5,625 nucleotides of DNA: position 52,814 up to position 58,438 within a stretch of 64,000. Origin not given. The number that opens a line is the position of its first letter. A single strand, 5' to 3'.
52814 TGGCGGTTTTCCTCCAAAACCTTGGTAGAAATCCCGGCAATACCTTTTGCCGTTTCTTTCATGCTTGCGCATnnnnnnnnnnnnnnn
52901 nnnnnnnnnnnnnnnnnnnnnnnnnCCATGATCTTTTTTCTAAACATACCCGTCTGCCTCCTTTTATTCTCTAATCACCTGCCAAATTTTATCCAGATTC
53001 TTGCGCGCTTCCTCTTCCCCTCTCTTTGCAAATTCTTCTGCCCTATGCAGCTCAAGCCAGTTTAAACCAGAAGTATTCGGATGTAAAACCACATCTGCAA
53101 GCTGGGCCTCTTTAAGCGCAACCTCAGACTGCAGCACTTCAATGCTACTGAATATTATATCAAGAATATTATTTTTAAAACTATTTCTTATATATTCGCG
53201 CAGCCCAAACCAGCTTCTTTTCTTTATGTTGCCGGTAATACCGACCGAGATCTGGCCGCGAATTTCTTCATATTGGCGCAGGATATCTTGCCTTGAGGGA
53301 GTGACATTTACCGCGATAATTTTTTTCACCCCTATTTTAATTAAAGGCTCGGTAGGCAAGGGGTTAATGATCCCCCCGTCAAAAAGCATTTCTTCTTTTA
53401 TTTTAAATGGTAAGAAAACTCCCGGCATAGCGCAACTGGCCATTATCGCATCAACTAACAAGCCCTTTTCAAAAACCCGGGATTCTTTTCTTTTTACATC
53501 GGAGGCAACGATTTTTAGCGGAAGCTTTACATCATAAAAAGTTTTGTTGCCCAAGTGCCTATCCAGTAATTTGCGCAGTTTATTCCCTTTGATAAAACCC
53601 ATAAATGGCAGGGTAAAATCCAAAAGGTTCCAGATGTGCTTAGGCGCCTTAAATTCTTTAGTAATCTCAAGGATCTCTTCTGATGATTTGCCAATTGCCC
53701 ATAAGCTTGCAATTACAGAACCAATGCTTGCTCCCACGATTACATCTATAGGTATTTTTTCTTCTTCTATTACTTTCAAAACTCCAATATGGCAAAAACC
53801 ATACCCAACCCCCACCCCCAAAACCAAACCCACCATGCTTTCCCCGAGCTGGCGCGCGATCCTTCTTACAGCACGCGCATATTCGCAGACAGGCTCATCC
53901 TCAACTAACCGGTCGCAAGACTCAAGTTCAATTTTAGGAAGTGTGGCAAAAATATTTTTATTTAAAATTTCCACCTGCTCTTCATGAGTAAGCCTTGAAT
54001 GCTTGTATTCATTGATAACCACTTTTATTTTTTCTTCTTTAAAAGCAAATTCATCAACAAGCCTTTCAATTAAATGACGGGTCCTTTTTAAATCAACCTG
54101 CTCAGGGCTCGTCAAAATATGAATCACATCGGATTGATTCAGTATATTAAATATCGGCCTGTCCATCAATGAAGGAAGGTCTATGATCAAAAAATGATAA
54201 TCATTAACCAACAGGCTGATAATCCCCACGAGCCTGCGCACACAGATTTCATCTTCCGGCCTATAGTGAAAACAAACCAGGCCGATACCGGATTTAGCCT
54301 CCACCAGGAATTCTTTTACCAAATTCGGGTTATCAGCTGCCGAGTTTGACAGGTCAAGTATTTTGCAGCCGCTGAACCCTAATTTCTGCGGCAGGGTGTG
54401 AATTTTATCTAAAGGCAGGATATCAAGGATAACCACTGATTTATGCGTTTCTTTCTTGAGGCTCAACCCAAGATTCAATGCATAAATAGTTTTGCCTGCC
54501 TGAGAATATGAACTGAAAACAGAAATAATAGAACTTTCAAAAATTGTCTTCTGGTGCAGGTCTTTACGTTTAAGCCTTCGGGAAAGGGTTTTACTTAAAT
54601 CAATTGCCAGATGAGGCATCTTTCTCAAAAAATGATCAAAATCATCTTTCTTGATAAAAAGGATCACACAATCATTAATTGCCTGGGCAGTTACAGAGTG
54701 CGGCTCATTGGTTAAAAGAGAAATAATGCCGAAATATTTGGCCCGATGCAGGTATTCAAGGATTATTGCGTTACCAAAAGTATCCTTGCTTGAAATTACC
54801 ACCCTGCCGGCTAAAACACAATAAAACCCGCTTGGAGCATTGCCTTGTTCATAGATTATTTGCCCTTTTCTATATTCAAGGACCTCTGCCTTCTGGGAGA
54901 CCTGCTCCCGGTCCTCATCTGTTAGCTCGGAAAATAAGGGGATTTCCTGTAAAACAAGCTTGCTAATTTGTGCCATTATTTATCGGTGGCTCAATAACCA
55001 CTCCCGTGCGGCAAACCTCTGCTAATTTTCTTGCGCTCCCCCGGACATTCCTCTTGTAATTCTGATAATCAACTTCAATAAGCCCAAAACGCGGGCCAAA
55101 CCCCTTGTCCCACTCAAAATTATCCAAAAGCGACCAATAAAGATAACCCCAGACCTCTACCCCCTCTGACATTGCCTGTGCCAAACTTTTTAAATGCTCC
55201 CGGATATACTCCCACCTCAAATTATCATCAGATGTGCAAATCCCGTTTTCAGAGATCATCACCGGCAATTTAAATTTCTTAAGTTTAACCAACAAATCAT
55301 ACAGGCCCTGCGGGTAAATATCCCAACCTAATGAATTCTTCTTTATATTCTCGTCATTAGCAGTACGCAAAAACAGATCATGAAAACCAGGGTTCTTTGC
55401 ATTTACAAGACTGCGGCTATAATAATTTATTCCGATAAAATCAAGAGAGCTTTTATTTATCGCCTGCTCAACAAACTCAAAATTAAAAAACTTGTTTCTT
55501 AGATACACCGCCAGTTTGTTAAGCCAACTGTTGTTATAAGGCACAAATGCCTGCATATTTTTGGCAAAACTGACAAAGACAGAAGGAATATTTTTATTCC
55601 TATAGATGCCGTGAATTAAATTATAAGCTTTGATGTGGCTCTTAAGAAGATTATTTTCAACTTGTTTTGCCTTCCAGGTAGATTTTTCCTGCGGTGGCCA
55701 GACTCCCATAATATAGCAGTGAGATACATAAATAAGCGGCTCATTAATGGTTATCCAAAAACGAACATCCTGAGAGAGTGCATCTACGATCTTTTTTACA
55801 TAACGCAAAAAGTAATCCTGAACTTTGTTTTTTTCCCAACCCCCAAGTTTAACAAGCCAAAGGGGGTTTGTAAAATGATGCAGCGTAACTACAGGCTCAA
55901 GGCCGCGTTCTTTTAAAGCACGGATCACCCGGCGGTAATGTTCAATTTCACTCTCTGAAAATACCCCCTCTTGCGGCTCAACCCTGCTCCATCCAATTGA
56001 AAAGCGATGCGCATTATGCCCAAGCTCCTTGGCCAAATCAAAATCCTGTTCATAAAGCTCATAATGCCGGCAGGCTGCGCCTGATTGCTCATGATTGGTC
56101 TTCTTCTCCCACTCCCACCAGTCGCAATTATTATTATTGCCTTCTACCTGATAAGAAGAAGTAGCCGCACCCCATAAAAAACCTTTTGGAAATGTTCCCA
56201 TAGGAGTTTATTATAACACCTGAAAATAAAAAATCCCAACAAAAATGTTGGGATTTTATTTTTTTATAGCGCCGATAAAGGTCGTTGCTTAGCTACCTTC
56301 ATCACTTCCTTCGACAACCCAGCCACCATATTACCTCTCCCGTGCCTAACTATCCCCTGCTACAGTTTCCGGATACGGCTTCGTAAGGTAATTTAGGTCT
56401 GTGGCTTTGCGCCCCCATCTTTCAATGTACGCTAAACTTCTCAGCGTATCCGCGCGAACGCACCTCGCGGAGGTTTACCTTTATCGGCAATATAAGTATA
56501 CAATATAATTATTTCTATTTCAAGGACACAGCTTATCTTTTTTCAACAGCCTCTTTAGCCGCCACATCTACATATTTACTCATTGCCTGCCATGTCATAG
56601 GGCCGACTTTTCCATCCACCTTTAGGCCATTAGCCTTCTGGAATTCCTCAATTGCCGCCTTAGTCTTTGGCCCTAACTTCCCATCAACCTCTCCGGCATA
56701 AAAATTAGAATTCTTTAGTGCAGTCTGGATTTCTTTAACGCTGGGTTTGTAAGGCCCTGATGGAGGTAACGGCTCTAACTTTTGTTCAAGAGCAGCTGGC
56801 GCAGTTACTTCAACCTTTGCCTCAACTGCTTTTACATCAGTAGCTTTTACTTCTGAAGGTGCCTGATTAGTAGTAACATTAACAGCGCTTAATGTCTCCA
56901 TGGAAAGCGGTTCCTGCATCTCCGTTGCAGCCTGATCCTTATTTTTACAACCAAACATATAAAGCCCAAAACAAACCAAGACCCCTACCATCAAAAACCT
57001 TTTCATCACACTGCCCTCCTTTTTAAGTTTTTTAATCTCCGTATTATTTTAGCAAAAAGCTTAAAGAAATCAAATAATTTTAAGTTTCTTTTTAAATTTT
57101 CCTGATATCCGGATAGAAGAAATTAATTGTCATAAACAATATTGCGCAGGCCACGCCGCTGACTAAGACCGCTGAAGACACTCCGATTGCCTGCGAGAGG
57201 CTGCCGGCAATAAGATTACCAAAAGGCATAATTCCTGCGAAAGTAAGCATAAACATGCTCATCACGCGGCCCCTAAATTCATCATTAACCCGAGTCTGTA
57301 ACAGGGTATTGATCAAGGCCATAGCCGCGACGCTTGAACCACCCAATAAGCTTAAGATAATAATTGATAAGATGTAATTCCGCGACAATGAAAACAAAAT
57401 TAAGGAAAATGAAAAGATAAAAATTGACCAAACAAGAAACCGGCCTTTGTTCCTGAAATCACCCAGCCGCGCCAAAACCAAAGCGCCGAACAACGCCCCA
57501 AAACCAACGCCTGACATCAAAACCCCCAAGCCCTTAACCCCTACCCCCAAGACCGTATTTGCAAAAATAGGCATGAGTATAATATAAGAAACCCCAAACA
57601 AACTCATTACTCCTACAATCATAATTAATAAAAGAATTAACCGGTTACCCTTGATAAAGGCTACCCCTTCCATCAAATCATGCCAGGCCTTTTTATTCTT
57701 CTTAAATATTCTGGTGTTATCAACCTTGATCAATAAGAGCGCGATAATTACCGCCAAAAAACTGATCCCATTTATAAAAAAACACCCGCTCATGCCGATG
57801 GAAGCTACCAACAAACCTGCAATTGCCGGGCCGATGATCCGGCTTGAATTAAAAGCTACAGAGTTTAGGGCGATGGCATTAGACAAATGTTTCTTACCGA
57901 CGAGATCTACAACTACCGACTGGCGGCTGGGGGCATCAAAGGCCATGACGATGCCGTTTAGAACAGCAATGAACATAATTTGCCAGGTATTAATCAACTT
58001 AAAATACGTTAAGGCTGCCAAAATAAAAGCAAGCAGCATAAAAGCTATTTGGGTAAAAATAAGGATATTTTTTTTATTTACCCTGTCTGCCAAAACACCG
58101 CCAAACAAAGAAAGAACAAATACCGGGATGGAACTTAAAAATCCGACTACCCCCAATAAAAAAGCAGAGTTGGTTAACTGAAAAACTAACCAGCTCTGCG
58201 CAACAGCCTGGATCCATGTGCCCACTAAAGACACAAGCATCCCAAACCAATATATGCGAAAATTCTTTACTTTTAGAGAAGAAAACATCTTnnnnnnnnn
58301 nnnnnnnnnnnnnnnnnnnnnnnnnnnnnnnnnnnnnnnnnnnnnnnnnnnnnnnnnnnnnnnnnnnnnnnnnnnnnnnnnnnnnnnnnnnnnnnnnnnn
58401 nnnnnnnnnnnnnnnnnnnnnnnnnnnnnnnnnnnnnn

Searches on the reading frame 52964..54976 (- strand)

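Call 9: search_protein_families(library=pfam, proteins=[window:52964-54976:-], max_evalue=0.001)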
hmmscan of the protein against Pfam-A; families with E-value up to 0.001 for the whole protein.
window:52964-54976:- (670 aa): 3 families
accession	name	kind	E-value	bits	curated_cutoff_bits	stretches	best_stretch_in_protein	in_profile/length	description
PF01734.28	Patatin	-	2.3e-30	106.7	27.7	1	384-546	1-191/191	Patatin-like phospholipase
PF00027.35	cNMP_binding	-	6.8e-20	71.3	27.5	1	33-119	2-88/89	Cyclic nucleotide-binding domain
PF01656.29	CbiA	-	0.0001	22.7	25.4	1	151-348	1-111/125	CobQ/CobB/MinD/ParA nucleotide binding domain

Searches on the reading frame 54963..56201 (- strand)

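Call 9: search_protein_families(library=pfam, proteins=[window:54963-56201:-], max_evalue=0.001)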
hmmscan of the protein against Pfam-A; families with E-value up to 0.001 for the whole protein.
window:54963-56201:- (412 aa): 1 family
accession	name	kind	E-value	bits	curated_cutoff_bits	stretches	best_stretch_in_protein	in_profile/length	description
PF00232.24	Glyco_hydro_1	-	1.5e-87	294.4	22.6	2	3-246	4-252/453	Glycosyl hydrolase family 1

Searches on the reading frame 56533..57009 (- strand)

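Call 9: search_protein_families(library=pfam, proteins=[window:56533-57009:-], max_evalue=0.001)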
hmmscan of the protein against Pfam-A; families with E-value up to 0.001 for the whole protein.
window:56533-57009:- (158 aa): 2 families
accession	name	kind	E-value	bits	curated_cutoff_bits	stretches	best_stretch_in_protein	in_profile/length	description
PF01471.23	PG_binding_1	-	8.5e-21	74.3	23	1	89-143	3-57/57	Putative peptidoglycan binding domain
PF09374.15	PG_binding_3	-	1.8e-06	28.4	24.6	0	123-147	6-33/76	Predicted Peptidoglycan domain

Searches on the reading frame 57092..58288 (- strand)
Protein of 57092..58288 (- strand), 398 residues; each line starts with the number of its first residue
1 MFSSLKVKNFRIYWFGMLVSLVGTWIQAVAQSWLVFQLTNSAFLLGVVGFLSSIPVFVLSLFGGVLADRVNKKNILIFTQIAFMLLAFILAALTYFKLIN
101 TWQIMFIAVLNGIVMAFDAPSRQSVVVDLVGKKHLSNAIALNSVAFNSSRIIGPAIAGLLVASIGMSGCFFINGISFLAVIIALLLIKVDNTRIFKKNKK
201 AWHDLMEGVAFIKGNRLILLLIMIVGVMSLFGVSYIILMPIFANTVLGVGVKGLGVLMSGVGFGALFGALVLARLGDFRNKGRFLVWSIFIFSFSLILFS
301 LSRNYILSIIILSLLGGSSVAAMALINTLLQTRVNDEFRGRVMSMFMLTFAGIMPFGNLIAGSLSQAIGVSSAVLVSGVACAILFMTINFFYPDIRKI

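Call 5: search_protein_families(library=pfam, proteins=[window:57092-58288:-], max_evalue=0.01)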
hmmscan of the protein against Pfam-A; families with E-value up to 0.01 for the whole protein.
window:57092-58288:- (398 aa): 2 families
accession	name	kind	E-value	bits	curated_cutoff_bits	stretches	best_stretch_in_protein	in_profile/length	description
PF05977.19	MFS_3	-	3.1e-65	221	27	1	2-385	4-387/524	Transmembrane secretion effector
PF07690.21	MFS_1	-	5.3e-49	167.4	33.4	2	14-353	2-341/347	Major Facilitator Superfamily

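Call 8: search_protein_families(library=ncbifam, proteins=[window:57092-58288:-], max_evalue=0.001)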
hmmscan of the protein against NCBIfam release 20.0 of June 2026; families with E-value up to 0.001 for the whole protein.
window:57092-58288:- (398 aa): 17 families
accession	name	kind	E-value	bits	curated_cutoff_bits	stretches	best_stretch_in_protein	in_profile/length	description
TIGR00900.1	2A0121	subfamily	3.8e-56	191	319.6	1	10-369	1-364/364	H+ Antiporter protein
NF007792.0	PRK10489.1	equivalog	2e-46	158.9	324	1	5-397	13-404/419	enterobactin transporter EntS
NF012178.0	tet_MFS_V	exception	8.3e-24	84.5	640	1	4-384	4-390/409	tetracycline efflux MFS transporter Tet(V)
NF000245.1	macrolide_MefA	exception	1.1e-23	84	675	1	6-386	8-391/405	macrolide efflux MFS transporter Mef(A)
NF000246.1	macrolide_MefC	exception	2.1e-19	69.9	870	1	8-388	8-391/407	macrolide efflux MFS transporter Mef(C)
NF052575.1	MFS_efflux_Tap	equivalog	4.4e-19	68.8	625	1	14-385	10-388/401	multidrug efflux MFS transporter Tap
TIGR00880.1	2_A_01_02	superfamily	6.3e-15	55.5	131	2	54-187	9-137/141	multidrug resistance protein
NF006386.0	PRK08633.1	equivalog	7.6e-15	53.7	1221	1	35-389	39-405/1147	acyl-[ACP]--phospholipid O-acyltransferase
NF000051.1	macrolide_MefB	exception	3.9e-14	52.4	800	1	8-382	9-386/409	macrolide efflux MFS transporter Mef(B)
NF000154.1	macrolide_MefEN2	exception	4.2e-14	52.7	800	1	16-391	14-391/401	macrolide efflux MFS transporter Mef(En2)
TIGR00895.1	2A0115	subfamily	2e-10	40.2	418.55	2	248-393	48-193/398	aromatic acid/H+ symport family MFS transporter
NF007372.0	PRK09874.1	equivalog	1.5e-09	37.4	571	1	53-388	64-392/408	multidrug efflux MFS transporter MdtG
NF012174.0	tet_MFS_A_B_C_D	equivalog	2.9e-08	33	475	1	42-346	39-337/382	Tet(A)/Tet(B)/Tet(C) family tetracycline efflux MFS transporter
NF008586.0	PRK11551.1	equivalog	6.1e-08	32.1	410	1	44-237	51-239/406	3-(3-hydroxy-phenyl)propionate transporter MhpT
NF053517.1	HbztTptrPcaK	equivalog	5.1e-07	29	770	1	216-395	19-197/437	4-hydroxybenzoate transporter PcaK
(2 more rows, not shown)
